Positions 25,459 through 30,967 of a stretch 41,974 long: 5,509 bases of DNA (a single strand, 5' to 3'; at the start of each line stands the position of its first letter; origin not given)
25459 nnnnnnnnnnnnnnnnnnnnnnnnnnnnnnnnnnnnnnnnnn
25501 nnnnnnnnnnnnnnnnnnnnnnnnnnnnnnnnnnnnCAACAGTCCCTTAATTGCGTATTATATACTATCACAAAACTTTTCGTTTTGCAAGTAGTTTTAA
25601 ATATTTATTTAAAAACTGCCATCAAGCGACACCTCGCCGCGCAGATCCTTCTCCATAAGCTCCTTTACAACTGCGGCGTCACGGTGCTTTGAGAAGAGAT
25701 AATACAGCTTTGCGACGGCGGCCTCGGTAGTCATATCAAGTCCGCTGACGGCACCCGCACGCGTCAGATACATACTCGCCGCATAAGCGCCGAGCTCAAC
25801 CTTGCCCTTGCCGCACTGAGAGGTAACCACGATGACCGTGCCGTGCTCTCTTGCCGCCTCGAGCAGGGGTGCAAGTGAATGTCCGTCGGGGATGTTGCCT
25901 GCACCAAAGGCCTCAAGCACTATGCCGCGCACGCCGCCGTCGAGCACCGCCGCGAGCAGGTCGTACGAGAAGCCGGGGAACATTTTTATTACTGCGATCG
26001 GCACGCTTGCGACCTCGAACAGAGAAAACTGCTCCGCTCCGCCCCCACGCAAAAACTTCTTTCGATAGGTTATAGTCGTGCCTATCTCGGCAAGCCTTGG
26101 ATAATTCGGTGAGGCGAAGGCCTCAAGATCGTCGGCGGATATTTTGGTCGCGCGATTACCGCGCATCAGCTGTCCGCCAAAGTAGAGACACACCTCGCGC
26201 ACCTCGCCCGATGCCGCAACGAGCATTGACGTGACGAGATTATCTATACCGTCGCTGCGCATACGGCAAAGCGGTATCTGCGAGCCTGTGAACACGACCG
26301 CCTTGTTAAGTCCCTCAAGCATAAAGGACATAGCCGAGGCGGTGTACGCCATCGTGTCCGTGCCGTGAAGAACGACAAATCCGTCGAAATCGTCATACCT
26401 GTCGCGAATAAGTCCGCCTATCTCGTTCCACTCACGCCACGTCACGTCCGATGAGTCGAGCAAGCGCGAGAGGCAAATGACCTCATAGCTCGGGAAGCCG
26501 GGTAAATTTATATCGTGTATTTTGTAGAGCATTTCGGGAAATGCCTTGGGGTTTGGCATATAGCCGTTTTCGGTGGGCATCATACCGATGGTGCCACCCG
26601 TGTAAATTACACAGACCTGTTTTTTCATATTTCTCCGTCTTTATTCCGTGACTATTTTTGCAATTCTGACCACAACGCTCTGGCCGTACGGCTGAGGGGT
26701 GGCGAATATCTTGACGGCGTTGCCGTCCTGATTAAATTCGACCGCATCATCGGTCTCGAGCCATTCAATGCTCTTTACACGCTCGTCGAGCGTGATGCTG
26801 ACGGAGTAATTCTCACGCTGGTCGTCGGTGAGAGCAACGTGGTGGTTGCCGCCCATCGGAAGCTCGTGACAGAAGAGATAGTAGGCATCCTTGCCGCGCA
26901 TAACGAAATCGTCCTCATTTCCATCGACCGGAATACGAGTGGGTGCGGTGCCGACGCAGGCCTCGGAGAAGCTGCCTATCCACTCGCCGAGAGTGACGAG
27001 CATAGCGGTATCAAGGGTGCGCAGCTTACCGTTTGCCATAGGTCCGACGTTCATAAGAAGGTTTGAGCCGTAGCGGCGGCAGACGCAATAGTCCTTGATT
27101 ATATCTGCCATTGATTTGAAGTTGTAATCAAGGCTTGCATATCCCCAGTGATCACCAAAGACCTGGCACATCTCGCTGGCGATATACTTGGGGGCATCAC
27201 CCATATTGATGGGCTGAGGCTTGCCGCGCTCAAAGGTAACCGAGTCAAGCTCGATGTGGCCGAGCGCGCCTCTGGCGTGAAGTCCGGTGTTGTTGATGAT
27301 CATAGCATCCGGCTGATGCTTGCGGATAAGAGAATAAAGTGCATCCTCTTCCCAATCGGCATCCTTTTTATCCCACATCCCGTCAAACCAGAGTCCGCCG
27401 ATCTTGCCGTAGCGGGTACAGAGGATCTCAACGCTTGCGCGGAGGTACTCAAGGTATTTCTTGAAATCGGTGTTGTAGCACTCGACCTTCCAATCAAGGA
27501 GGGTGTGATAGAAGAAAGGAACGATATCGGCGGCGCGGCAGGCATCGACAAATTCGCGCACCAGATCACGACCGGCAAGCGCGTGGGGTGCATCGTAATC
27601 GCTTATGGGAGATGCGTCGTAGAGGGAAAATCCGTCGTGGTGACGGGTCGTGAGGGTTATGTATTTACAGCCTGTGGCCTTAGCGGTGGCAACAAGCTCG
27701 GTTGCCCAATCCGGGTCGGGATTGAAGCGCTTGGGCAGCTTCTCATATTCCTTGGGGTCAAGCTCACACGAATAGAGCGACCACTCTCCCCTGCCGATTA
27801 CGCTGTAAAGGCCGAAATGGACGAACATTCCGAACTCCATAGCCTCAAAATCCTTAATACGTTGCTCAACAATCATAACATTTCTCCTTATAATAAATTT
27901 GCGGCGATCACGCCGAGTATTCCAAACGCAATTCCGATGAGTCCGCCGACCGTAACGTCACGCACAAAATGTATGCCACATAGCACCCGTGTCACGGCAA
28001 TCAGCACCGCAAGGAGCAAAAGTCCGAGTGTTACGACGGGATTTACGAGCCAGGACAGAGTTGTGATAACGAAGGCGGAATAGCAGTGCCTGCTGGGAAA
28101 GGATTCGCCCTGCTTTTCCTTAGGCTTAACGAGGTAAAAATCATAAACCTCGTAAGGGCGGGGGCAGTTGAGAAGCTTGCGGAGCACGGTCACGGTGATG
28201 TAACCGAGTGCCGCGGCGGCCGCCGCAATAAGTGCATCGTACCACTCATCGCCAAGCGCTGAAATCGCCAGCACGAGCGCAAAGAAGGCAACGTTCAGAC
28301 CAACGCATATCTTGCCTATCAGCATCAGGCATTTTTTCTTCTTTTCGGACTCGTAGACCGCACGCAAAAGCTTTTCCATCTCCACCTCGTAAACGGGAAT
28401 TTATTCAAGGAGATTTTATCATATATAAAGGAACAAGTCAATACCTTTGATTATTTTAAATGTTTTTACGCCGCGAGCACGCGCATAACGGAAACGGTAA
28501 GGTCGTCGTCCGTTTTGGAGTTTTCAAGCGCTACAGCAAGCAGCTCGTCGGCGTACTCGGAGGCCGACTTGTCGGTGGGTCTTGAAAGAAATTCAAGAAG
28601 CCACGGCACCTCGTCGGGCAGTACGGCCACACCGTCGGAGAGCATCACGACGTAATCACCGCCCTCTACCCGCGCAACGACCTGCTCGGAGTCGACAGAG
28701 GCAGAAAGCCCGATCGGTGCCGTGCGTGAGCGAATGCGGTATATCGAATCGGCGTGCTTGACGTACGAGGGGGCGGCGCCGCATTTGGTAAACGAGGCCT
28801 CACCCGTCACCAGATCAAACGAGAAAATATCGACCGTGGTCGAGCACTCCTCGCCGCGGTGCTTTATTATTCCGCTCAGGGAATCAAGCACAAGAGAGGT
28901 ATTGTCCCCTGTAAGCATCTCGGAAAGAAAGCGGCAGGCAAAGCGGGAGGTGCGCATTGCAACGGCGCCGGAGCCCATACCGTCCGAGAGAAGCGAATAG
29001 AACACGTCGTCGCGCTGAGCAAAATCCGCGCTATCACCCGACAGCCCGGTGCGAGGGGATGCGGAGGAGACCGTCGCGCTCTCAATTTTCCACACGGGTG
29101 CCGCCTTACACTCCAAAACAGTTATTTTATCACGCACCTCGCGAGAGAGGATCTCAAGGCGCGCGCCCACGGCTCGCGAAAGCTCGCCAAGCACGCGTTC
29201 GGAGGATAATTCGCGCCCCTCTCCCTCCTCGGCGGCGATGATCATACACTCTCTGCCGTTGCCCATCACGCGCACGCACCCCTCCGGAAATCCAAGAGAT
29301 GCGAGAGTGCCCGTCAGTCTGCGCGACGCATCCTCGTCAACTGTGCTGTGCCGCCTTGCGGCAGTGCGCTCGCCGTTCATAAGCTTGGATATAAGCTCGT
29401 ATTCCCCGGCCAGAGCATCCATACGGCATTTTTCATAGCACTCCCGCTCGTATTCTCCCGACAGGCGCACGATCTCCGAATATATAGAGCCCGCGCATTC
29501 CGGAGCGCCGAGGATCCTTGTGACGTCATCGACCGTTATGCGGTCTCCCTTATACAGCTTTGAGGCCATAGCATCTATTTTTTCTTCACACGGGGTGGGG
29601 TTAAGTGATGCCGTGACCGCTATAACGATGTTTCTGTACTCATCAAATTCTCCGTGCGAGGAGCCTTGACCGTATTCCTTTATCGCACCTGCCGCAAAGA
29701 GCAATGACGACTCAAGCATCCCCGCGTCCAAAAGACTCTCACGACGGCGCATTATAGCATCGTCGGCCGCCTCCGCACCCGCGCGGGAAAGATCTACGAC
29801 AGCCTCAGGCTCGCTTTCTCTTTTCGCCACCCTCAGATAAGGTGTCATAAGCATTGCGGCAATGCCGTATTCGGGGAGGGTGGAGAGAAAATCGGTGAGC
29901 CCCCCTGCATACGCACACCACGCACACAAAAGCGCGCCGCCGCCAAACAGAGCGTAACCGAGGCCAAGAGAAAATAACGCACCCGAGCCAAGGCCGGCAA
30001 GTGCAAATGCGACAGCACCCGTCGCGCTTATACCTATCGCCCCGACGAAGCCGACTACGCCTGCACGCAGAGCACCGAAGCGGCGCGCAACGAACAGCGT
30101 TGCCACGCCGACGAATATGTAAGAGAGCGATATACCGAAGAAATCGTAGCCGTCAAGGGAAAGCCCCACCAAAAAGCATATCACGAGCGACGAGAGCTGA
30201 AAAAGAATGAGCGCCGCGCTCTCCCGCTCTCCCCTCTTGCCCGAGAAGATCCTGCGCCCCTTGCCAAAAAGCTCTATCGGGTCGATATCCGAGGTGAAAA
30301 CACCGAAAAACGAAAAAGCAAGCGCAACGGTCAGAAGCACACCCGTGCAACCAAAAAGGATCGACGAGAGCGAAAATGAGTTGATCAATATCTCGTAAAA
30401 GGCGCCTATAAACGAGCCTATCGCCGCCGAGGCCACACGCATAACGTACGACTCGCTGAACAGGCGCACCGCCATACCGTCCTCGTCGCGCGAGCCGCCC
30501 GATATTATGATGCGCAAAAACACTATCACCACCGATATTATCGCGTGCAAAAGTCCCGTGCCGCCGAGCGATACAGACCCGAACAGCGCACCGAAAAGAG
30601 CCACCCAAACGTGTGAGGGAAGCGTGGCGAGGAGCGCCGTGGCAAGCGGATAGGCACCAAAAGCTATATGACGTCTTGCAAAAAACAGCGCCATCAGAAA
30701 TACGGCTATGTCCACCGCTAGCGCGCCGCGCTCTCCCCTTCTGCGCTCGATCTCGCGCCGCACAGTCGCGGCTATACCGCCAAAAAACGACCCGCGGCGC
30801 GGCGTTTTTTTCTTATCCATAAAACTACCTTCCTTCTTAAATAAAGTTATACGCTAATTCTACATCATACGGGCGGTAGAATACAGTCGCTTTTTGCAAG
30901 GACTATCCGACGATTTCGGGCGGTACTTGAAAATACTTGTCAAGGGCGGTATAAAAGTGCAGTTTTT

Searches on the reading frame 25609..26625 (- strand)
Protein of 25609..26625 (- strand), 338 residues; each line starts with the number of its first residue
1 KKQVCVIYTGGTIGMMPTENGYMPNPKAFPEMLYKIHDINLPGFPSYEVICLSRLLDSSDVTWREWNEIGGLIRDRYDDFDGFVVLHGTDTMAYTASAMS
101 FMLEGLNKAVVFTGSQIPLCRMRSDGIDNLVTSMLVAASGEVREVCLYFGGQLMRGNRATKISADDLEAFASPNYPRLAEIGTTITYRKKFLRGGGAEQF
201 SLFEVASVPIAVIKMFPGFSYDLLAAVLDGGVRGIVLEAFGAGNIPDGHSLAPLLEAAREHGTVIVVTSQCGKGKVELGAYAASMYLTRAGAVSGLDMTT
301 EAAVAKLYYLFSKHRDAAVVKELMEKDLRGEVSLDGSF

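Call 74: search_protein_families(library=pfam, proteins=[window:25609-26625:-], max_evalue=0.00001)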
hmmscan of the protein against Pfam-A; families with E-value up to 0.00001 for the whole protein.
window:25609-26625:- (338 aa): 2 families
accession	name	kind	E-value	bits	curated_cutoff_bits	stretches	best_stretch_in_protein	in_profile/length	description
PF00710.25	Asparaginase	-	1.8e-55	187.9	22.5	1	4-190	2-190/193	Asparaginase, N-terminal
PF17763.6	Asparaginase_C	-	8.3e-31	106.7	34.6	1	210-324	2-114/114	Glutaminase/Asparaginase C-terminal domain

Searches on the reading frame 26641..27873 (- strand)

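Call 74: search_protein_families(library=pfam, proteins=[window:26641-27873:-], max_evalue=0.00001)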
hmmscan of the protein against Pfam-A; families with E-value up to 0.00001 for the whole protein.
window:26641-27873:- (410 aa): 2 families
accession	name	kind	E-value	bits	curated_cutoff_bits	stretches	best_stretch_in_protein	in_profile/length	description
PF01120.23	Alpha_L_fucos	-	2e-54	185.7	25.2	1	7-300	28-341/345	Alpha-L-fucosidase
PF14871.12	GHL6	-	4.2e-06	27.4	35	0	58-133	3-73/132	Hypothetical glycosyl hydrolase 6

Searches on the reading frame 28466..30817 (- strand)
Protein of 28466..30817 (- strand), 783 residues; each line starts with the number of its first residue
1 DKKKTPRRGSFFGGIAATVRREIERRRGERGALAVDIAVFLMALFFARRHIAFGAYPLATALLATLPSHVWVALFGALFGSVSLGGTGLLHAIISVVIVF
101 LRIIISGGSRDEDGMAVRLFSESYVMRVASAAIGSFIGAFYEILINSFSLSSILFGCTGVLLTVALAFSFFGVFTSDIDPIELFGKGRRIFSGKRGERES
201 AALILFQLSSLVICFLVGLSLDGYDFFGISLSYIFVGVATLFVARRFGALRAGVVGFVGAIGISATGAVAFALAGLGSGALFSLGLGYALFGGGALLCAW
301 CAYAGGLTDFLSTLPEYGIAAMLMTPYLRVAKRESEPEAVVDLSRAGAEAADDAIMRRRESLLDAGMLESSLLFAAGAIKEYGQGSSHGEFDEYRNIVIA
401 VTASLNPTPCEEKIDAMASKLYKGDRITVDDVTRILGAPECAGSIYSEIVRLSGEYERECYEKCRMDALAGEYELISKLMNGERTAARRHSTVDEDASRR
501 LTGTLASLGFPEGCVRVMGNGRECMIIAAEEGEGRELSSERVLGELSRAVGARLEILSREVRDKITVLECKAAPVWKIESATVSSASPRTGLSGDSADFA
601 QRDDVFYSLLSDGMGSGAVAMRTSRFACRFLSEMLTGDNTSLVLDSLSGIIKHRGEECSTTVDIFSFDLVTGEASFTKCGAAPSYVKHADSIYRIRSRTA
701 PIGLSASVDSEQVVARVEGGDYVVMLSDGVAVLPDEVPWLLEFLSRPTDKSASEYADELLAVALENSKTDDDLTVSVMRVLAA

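Call 74: search_protein_families(library=pfam, proteins=[window:28466-30817:-], max_evalue=0.00001)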
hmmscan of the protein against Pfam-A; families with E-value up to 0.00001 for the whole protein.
window:28466-30817:- (783 aa): 1 family
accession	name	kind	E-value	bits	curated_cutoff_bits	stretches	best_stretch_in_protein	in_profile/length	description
PF07228.17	SpoIIE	-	1.6e-18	67.8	25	1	609-780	8-191/192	Stage II sporulation protein E (SpoIIE)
